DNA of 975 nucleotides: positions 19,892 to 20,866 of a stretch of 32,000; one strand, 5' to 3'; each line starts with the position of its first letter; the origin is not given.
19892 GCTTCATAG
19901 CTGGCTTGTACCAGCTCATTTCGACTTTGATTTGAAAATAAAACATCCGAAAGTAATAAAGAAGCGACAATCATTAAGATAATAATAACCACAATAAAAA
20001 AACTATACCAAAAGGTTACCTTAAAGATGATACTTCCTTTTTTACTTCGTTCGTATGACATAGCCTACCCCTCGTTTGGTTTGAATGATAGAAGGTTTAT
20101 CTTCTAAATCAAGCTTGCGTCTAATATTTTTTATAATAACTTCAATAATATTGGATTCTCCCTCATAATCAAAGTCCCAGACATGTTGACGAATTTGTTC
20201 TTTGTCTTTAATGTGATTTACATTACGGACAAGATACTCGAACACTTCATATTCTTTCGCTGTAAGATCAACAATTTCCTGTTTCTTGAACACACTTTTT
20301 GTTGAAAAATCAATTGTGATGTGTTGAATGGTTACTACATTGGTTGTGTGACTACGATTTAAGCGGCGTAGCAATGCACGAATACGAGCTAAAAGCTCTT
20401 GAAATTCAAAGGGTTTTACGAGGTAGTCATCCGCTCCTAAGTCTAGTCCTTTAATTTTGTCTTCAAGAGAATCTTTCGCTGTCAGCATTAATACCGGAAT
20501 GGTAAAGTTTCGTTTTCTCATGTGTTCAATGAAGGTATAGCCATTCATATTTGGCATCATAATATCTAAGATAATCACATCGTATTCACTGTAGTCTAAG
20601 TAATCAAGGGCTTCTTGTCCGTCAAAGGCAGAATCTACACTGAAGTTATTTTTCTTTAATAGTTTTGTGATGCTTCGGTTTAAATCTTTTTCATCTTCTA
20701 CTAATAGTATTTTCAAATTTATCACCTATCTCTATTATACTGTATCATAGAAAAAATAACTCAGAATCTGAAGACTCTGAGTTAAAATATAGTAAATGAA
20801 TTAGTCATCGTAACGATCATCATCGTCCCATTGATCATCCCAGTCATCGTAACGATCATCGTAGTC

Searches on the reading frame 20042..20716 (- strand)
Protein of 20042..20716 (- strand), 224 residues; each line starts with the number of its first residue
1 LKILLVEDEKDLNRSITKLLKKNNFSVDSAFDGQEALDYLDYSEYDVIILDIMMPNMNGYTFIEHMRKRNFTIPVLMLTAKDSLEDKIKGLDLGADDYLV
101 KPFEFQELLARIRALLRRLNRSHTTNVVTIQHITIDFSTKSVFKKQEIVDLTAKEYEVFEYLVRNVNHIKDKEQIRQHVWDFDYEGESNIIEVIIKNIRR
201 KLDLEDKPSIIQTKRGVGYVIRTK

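Call 9: search_protein_families(library=pfam, proteins=[window:20042-20716:-])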
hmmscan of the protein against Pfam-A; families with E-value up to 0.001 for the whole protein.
window:20042-20716:- (224 aa): 2 families
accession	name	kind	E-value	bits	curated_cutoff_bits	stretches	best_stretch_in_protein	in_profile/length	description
PF00072.30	Response_reg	-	2.7e-33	114.9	30.2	1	3-113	1-111/111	Response regulator receiver domain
PF00486.34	Trans_reg_C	-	6.9e-22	77.8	26.2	1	149-220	4-76/77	Transcriptional regulatory protein, C terminal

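Call 10: find_related_loci(query=window:20042-20716:-, collection=genome_contigs, flank=6000)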
Query window:20042-20716:- (224 aa) in genome_contigs; peptide patterns used: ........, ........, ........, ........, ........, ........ (x = any residue, [..] = any of these).
599 stretches matched a pattern (row limit reached: there are more); 524 encode a relative of the query (tblastn E <= 1e-3); the best 80 are kept; 80 distinct loci.
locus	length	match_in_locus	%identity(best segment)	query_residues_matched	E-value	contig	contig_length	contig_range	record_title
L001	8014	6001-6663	58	1-222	1e-86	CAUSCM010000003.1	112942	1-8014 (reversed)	MAG TPA_asm: uncultured Fusobacterium sp. isolate ERR9969214_bin.14_MetaWRAP_v1.3_MAG genome assembly, contig: ERZ216161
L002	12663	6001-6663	60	1-222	6e-86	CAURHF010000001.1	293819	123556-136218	MAG TPA_asm: uncultured Fusobacterium sp. isolate ERR9969044_bin.15_MetaWRAP_v1.3_MAG genome assembly, contig: ERZ216159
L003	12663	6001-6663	59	1-222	1e-85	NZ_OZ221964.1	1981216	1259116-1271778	Fusobacterium watanabei isolate CCUG74246T chromosome CCUG74246, complete sequence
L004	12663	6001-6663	59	1-222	1e-85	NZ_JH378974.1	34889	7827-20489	Fusobacterium sp. oral taxon 370 str. F0437 Scfld489, whole genome shotgun sequence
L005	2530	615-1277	60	1-222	6e-88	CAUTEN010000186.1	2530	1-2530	MAG TPA_asm: uncultured Fusobacterium sp. isolate SRR15001305_bin.13_MetaWRAP_v1.3_MAG genome assembly, contig: ERZ14214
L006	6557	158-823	56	1-223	2e-81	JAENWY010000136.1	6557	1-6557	MAG: Spirochaetaceae bacterium isolate 5_8_m_bin3 k141_165901_length_6557_cov_1124.6574, whole genome shotgun sequence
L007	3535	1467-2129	54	1-222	2e-81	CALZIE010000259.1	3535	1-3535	MAG: uncultured Lachnospiraceae bacterium isolate SRR3176534_bin.8_metaWRAP_v1.3_MAG genome assembly, contig: ERZ8974731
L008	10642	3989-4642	56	1-222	2e-79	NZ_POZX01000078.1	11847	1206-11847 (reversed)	Campylobacter concisus strain AAUH-2010376221 1103357, whole genome shotgun sequence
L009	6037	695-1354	54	1-221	8e-78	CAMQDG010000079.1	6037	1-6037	MAG TPA_asm: uncultured Peptoniphilus sp. isolate SRR16916891_bin.14_metaWRAP_v1.3_MAG genome assembly, contig: ERZ11466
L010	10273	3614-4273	54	1-221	1e-77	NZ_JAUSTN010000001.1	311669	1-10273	Peptoniphilus koenoeneniae strain DSM 22616 Ga0480511_01, whole genome shotgun sequence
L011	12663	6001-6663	50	1-222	1e-76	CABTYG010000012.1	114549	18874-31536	MAG TPA_asm: uncultured Clostridium sp. isolate MGYG-HGUT-03769 genome assembly, contig: GUT_GENOME243814_12, whole geno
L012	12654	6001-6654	53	1-221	2e-76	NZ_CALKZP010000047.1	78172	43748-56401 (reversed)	MAG: uncultured Campylobacter sp. isolate ERR589365_bin.31_CONCOCT_v1.1_MAG ERZ772754.92, whole genome shotgun sequence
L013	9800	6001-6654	54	1-221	6e-76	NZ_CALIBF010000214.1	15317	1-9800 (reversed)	MAG: uncultured Campylobacter sp. isolate ERR589644_bin.42_CONCOCT_v1.1_MAG ERZ773083.1575, whole genome shotgun sequenc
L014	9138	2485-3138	53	1-221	2e-75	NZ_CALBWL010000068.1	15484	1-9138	MAG: uncultured Campylobacter sp. isolate ERR589653_bin.12_CONCOCT_v1.1_MAG ERZ773052.1506, whole genome shotgun sequenc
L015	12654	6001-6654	53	1-221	1e-75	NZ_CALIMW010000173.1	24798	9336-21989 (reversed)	MAG: uncultured Campylobacter sp. isolate ERR589636_bin.45_CONCOCT_v1.1_MAG ERZ773055.454, whole genome shotgun sequence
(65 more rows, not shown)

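Call 18: find_homologous_proteins(query=window:20042-20716:-, max_evalue=1e-40)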
Query window:20042-20716:- (224 aa): 7395 proteins with E <= 1e-40 among 8000 candidates; the best 120 are listed.
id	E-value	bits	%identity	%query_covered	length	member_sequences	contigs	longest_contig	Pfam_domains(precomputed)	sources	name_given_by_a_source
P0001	3.8e-138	476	99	100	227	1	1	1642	PF00486.35,PF00072.31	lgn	-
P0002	1.8e-137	474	99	100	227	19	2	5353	PF00486.35,PF00072.31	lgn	-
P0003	2.3e-93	330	71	99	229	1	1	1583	PF00486.35,PF00072.31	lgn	-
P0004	8.4e-93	328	70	99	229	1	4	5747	PF00486.35,PF00072.31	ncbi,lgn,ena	-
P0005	8.6e-93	328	70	99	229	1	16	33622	PF00486.35,PF00072.31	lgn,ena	-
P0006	8.9e-93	328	70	99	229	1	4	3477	PF00486.35,PF00072.31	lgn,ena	-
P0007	9.1e-93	328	70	99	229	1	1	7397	PF00486.35,PF00072.31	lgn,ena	-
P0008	9.8e-93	328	70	99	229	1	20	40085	PF00486.35,PF00072.31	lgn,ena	-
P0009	1.0e-92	328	70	99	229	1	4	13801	PF00486.35,PF00072.31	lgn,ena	-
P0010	2.6e-92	326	70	99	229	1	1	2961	PF00486.35,PF00072.31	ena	-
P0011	3.3e-92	326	70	99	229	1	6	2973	PF00486.35,PF00072.31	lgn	-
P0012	3.7e-92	326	67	100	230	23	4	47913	PF00486.35,PF00072.31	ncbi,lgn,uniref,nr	ncbi:response regulator transcription factor [Streptococcus ratti]|uniref:Response regulator transcr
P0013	3.9e-92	326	70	99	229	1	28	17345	PF00486.35,PF00072.31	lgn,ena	-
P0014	4.4e-92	326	70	99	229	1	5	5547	PF00486.35,PF00072.31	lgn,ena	-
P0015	4.5e-92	326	70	99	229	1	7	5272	PF00486.35,PF00072.31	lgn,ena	-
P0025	1.3e-89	317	68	99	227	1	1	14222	PF00486.35,PF00072.31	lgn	-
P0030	2.9e-88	313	65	100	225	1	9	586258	PF00486.35,PF00072.31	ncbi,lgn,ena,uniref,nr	ncbi:response regulator transcription factor [Streptococcus gordonii]|uniref:response regulator tran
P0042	7.4e-85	302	64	99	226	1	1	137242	PF00486.35,PF00072.31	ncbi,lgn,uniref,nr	ncbi:DNA-binding response regulator [Leptotrichia sp. OH3620_COT-345]|uniref:response regulator tran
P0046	7.2e-84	299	64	99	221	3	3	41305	PF00486.35,PF00072.31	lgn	-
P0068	8.3e-83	295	61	99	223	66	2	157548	PF00486.35,PF00072.31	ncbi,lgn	ncbi:TPA: response regulator transcription factor [Streptococcus agalactiae]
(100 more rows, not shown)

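Call 19: find_encoding_contigs(protein=P0008, flank=6000, max_places=3)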
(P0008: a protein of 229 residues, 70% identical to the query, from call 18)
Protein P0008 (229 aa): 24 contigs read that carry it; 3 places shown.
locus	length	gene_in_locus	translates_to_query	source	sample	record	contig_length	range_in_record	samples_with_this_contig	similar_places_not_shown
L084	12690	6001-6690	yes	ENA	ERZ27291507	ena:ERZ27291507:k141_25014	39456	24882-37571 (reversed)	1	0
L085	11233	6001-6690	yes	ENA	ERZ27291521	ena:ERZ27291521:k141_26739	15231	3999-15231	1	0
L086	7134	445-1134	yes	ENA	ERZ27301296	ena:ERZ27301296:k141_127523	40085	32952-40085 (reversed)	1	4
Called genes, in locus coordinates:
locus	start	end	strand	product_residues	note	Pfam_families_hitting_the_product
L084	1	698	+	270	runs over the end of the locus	PF23023:Anti-Pycsar_Apyc1 (weak), PF00753:Lactamase_B, PF19583:ODP (weak)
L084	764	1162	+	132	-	PF08349:DUF1722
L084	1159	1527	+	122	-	PF03013:Pyr_excise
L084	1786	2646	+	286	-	PF01381:HTH_3, PF12844:HTH_19, PF13443:HTH_26 (weak), PF13560:HTH_31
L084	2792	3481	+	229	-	PF02275:CBAH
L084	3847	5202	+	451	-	PF03023:MurJ, PF01554:MatE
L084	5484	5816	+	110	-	PF03413:PepSY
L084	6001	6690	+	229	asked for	PF00072:Response_reg, PF00486:Trans_reg_C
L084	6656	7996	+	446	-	PF00672:HAMP (weak), PF00512:HisKA, PF02518:HATPase_c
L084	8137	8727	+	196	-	PF00440:TetR_N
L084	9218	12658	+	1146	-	PF17961:Big_8, PF17802:SpaA, PF05738:Cna_B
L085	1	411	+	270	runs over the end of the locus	PF23023:Anti-Pycsar_Apyc1 (weak), PF00753:Lactamase_B, PF19583:ODP (weak)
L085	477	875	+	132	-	PF08349:DUF1722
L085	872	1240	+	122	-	PF03013:Pyr_excise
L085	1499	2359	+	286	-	PF01381:HTH_3, PF12844:HTH_19, PF13443:HTH_26 (weak), PF13560:HTH_31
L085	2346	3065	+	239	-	PF02275:CBAH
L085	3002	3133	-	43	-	-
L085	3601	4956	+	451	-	PF03023:MurJ, PF01554:MatE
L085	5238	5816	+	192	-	PF03413:PepSY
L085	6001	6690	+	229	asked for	PF00072:Response_reg, PF00486:Trans_reg_C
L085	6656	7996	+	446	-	PF00672:HAMP (weak), PF00512:HisKA, PF02518:HATPase_c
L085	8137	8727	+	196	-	PF00440:TetR_N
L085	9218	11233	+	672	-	?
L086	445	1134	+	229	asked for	PF00072:Response_reg, PF00486:Trans_reg_C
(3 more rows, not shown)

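Call 20: find_encoding_contigs(protein=P0012, flank=6000, max_places=2)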
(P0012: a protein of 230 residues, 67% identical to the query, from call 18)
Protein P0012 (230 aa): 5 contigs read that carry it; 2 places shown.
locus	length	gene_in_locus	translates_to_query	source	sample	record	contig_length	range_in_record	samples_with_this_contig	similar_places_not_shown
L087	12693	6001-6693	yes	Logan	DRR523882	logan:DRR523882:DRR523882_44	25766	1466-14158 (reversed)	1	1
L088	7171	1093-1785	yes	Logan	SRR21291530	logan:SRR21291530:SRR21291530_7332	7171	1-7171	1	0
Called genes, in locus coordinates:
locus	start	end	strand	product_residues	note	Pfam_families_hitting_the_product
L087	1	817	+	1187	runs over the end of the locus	PF04563:RNA_pol_Rpb2_1, PF04561:RNA_pol_Rpb2_2, PF04565:RNA_pol_Rpb2_3, PF10385:RNA_pol_Rpb2_45, PF00562:RNA_pol_Rpb2_6, PF04560:RNA_pol_Rpb2_7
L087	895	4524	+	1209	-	PF04997:RNA_pol_Rpb1_1, PF00623:RNA_pol_Rpb1_2, PF04983:RNA_pol_Rpb1_3, PF05000:RNA_pol_Rpb1_4, PF04998:RNA_pol_Rpb1_5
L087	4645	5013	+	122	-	PF06279:DUF1033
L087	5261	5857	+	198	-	PF03413:PepSY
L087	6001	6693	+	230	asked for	PF00072:Response_reg, PF00486:Trans_reg_C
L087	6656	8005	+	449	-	PF00672:HAMP, PF00512:HisKA, PF02518:HATPase_c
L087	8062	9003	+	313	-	PF00437:T2SSE, PF13173:AAA_14 (faint)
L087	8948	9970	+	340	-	PF00482:T2SSF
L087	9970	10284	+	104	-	PF07963:N_methyl (weak), PF26697:ComGC_C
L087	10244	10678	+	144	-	-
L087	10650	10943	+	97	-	PF11773:ComGE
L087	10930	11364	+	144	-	PF15980:ComGF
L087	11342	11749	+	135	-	-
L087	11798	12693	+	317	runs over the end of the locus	PF02384:N6_Mtase, PF00398:RrnaAD (faint)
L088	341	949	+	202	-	-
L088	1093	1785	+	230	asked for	PF00072:Response_reg, PF00486:Trans_reg_C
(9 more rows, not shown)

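Call 21: find_encoding_contigs(protein=P0030, flank=6000, max_places=2)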
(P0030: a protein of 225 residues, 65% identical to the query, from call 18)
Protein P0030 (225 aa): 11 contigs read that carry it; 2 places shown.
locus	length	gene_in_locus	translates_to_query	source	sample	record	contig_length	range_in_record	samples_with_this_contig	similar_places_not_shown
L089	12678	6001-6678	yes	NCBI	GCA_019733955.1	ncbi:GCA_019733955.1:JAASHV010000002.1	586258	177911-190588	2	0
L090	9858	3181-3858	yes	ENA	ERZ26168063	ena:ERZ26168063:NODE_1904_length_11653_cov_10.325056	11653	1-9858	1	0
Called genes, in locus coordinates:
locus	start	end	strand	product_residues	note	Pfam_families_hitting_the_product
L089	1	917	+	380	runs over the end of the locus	PF01702:TGT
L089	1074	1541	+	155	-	PF00383:dCMP_cyt_deam_1, PF14437:MafB19-deam, PF14439:Bd3614-deam (weak)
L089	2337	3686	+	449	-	PF00342:PGI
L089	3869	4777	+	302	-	-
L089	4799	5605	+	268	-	-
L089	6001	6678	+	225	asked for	PF00072:Response_reg, PF00486:Trans_reg_C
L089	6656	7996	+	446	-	PF00672:HAMP, PF00512:HisKA, PF02518:HATPase_c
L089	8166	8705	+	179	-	PF03413:PepSY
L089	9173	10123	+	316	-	-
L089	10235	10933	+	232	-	PF08503:DapH_N, PF00132:Hexapep (weak), PF25084:LbH_EIF2B (faint), PF25087:GMPPB_C (faint), PF00132:Hexapep, PF14602:Hexapep_2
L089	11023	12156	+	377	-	PF01546:Peptidase_M20, PF07687:M20_dimer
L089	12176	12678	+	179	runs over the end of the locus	PF01812:5-FTHF_cyc-lig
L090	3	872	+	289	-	?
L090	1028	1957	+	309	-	-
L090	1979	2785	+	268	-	-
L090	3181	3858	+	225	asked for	PF00072:Response_reg, PF00486:Trans_reg_C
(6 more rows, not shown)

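Call 29: find_encoding_contigs(protein=P0068, flank=8000, max_places=2)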
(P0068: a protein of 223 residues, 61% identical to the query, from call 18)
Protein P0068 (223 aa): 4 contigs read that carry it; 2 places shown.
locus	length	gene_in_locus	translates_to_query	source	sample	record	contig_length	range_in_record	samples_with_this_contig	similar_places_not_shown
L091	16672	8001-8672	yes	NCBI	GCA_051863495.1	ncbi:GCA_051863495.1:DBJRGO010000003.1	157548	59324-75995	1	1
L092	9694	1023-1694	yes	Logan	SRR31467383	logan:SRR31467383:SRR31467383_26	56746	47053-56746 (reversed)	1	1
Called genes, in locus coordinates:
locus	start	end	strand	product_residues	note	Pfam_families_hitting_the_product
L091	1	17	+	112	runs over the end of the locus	PF01022:HTH_5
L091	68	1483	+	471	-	-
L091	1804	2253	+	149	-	PF08281:Sigma70_r4_2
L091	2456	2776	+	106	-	-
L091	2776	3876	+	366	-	PF01580:FtsK_SpoIIIE (faint), PF13401:AAA_22 (faint)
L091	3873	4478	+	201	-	-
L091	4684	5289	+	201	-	PF01719:Rep_OBD, PF21861:RepB_C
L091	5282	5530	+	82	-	-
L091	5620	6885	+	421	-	PF14659:Phage_int_SAM_3, PF22022:Phage_int_M (weak), PF00589:Phage_integrase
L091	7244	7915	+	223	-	PF03413:PepSY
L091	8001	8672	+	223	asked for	PF00072:Response_reg, PF00486:Trans_reg_C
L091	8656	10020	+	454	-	PF00672:HAMP (faint), PF00512:HisKA, PF02518:HATPase_c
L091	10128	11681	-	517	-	PF03606:DcuC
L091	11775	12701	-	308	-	PF00696:AA_kinase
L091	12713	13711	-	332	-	PF02729:OTCace_N, PF00185:OTCace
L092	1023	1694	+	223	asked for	PF00072:Response_reg, PF00486:Trans_reg_C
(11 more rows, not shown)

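Call 37: search_protein_families(library=ncbifam, proteins=[window:20042-20716:-], max_evalue=0.00001)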
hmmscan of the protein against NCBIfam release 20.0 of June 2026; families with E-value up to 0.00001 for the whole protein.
window:20042-20716:- (224 aa): 95 families (the best 25 are shown)
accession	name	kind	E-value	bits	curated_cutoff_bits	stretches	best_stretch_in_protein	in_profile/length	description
NF041734.1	resp_reg_RppA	equivalog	2.6e-69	233.1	250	1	1-221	1-227/229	two-component system response regulator RppA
TIGR01387.1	cztR_silR_copR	subfamily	1.5e-63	214.4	279.2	1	3-221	1-218/218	heavy metal response regulator transcription factor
NF007928.2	PRK10643.1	equivalog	1.4e-57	194.8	330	1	1-220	1-215/216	two-component system response regulator PmrA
NF007346.1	PRK09836.1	equivalog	3.4e-57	193.9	420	1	1-222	1-222/227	copper/silver response regulator transcription factor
NF045944.1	ResRegRpaBCyano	equivalog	6.8e-55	185.9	330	1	4-222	1-228/229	response regulator transcription factor RpaB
NF040534.1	resp_reg_YycF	equivalog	6.3e-54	182.7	340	1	2-223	2-229/231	response regulator YycF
TIGR02154.1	PhoB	equivalog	1.1e-53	181.9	296.2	1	2-220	4-224/226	phosphate regulon transcriptional regulator PhoB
NF040689.1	MtrAB_MtrA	equivalog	7e-53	179.2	300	1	3-220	1-217/219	MtrAB system response regulator MtrA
NF045991.1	RespRegCtrARhodob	equivalog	4.7e-52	176.9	350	1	1-223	1-223/224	response regulator transcription factor CtrA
NF053854.1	RespRegPhoBBctds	equivalog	2.3e-51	174.3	270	1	3-221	1-224/225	two-component system response regulator PhoB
NF045914.1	RespRegNblR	equivalog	5.7e-51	173.3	300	1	2-223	8-227/228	response regulator transcription factor NblR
NF008567.0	PRK11517.1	equivalog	2.4e-50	171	353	1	1-222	1-219/223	response regulator transcription factor HprR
NF033117.2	vanR_ACDEGLN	exception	4.8e-50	170.2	350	1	3-221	1-225/226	VanR-ABDEGLN family response regulator transcription factor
NF012023.0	PRK15479.1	equivalog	2e-49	168.2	337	1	1-222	1-218/224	transcriptional regulator TctD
NF041733.1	resp_reg_CseB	equivalog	1.1e-47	162.3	350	1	2-222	2-227/228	two-component system response regulator CseB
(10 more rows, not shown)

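Call 38: search_solved_structures(query=window:20042-20716:-, max_evalue=1e-20)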
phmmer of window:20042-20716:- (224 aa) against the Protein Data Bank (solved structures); distinct sequences matched with E-value up to 1e-20: 64 (the best 60 are shown).
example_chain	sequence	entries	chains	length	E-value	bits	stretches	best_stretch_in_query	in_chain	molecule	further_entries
1kgs_A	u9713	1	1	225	2.7e-60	206.9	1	2-222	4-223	DNA BINDING RESPONSE REGULATOR D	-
9ji3_J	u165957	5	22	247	1.6e-47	165.2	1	2-222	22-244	DNA-binding response regulator | Possible two component system response transcriptional positive regulator PhoP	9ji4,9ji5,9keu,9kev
3r0j_A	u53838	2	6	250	1.7e-47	165.1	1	2-222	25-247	POSSIBLE TWO COMPONENT SYSTEM RESPONSE TRANSCRIPTIONAL POSITIVE REGULATOR PHOP | Response regulator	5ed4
1ys6_A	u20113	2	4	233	7.1e-44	153.3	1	2-223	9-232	Transcriptional regulatory protein prrA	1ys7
9ket_J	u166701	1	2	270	2.8e-43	151.4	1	45-222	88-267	Possible two component system response transcriptional positive regulator PhoP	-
2oqr_A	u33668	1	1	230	1.7e-41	145.5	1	3-221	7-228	Sensory transduction protein regX3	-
8jo2_H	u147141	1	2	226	5.7e-40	140.5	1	1-222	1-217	DNA-binding transcriptional regulator BasR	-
4s04_A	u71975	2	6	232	6.3e-40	140.4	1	1-221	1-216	DNA-binding transcriptional regulator BasR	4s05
7lz9_A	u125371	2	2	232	1.9e-36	129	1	1-223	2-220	Putative two-component system response regulator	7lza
2gwr_A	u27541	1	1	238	2.8e-35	125.2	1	2-220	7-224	DNA-binding response regulator mtrA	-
3nnn_A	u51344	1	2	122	7.7e-33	117.3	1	2-118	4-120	DNA BINDING RESPONSE REGULATOR D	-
3q9s_A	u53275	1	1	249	1.6e-32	116.2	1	2-217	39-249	DNA-binding response regulator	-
5uic_A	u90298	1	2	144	7.4e-32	114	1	1-120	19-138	Two-component response regulator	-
6is1_A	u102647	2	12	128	1.5e-31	113.1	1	2-118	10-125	Response regulator ArlR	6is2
6is3_C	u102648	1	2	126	2.1e-31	112.5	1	2-118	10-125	Response regulator ArlR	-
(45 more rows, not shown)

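Call 61: find_encoding_contigs(protein=P0025, flank=5000, max_places=1)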
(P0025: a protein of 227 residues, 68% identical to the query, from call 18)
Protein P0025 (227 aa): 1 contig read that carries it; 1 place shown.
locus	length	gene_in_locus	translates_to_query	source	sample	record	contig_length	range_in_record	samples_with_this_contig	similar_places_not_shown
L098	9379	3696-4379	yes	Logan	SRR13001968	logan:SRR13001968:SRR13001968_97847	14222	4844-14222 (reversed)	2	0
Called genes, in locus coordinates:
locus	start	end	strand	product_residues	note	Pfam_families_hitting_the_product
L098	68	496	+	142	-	PF06923:GutM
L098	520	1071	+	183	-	PF03608:EII-GUT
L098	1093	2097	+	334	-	PF03612:EIIBC-GUT_N, PF07663:EIIBC-GUT_C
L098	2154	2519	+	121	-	PF03829:PTSIIA_gutA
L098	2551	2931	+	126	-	PF09851:SHOCT (weak)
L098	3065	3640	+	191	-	PF03413:PepSY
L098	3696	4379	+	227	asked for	PF00072:Response_reg, PF00486:Trans_reg_C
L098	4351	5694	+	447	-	PF00672:HAMP, PF00512:HisKA, PF02518:HATPase_c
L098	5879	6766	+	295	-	PF03631:Virul_fac_BrkB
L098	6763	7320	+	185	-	PF06560:GPI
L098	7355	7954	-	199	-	PF13489:Methyltransf_23, PF07021:MetW, PF05175:MTS (faint), PF13847:Methyltransf_31, PF08241:Methyltransf_11, PF08242:Methyltransf_12, PF13649:Methyltransf_25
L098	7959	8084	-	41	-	-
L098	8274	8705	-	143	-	-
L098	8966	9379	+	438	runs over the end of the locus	PF01743:PolyA_pol, PF12627:PolyA_pol_RNAbd (weak)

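Call 62: find_encoding_contigs(protein=P0042, flank=5000, max_places=1)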
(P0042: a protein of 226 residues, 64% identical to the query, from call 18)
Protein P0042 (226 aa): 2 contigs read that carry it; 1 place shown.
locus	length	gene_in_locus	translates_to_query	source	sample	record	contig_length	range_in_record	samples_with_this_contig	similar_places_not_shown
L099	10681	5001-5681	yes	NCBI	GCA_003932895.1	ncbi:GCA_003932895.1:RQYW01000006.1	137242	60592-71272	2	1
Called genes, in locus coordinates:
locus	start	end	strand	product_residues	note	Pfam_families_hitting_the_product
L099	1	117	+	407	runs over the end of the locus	PF13443:HTH_26, PF00145:DNA_methylase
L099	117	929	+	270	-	PF09553:RE_Eco47II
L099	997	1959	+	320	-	-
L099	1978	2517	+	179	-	-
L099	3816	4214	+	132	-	PF03413:PepSY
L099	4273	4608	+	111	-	PF03413:PepSY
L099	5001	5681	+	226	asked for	PF00072:Response_reg, PF00486:Trans_reg_C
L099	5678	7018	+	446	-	PF00672:HAMP, PF00512:HisKA, PF02518:HATPase_c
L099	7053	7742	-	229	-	-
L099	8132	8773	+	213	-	PF00440:TetR_N, PF21303:TetR_C_39 (weak)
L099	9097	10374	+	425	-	PF05977:MFS_3, PF07690:MFS_1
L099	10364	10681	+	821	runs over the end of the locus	PF02687:FtsX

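Call 63: find_encoding_contigs(protein=P0046, flank=5000, max_places=1)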
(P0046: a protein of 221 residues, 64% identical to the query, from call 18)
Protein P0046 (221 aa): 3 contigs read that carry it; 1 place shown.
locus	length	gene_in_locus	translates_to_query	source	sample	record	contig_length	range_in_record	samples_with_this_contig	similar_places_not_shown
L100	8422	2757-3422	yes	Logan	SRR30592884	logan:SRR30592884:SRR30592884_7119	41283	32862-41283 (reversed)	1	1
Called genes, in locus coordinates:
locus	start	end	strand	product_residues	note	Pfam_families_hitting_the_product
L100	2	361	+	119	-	?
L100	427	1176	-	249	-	PF01661:Macro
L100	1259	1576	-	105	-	-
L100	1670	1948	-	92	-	-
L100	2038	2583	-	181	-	PF03413:PepSY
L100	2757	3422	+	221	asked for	PF00072:Response_reg, PF00486:Trans_reg_C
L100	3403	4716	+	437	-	PF00672:HAMP, PF00512:HisKA, PF02518:HATPase_c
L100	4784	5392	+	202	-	PF12850:Metallophos_2 (weak)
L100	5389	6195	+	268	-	PF06028:DUF915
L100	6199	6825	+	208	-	PF00702:Hydrolase, PF08282:Hydrolase_3 (faint), PF12710:HAD, PF13419:HAD_2, PF13242:Hydrolase_like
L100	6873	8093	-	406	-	PF12802:MarR_2 (weak), PF13412:HTH_24 (weak), PF00480:ROK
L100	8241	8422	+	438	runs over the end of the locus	PF02378:PTS_EIIC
